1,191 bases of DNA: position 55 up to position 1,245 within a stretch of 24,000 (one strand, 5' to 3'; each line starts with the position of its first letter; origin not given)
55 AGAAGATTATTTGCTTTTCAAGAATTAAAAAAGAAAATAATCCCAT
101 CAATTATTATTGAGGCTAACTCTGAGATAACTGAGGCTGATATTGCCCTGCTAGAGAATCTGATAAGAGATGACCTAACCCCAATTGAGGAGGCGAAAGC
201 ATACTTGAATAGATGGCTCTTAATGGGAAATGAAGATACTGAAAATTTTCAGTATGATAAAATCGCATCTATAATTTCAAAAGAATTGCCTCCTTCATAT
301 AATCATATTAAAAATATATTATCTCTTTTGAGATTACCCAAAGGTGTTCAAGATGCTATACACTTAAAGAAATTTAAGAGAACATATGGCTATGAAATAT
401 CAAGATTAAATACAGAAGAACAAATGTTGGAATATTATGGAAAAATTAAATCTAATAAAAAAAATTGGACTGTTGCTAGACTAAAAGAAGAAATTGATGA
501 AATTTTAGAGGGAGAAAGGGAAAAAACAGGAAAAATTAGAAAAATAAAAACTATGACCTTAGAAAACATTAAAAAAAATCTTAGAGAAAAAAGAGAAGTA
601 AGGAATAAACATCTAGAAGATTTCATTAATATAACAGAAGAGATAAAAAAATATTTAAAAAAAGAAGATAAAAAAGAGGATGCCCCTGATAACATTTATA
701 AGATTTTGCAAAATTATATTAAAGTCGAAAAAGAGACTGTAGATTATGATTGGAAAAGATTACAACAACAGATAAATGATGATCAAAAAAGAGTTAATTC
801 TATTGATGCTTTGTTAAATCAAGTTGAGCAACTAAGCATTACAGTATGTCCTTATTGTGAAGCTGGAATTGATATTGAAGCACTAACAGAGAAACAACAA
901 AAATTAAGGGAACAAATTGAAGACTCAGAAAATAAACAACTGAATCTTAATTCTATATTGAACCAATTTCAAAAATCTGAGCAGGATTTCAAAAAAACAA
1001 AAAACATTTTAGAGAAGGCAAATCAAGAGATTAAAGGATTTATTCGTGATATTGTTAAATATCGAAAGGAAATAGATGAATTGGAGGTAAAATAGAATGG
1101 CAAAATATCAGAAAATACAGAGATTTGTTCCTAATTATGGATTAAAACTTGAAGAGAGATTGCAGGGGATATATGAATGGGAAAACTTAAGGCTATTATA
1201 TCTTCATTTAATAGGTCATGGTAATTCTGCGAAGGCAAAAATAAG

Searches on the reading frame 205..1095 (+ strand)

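Call 83: search_protein_families(library=pfam, proteins=[window:205-1095:+], max_evalue=0.001)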
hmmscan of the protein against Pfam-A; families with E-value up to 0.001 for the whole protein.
window:205-1095:+ (296 aa): 1 family
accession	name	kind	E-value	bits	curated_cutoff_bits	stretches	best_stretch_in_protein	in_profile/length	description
PF17762.8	HTH_ParB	-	3.6e-07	30.7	22.6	1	24-100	26-100/102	ParB HTH domain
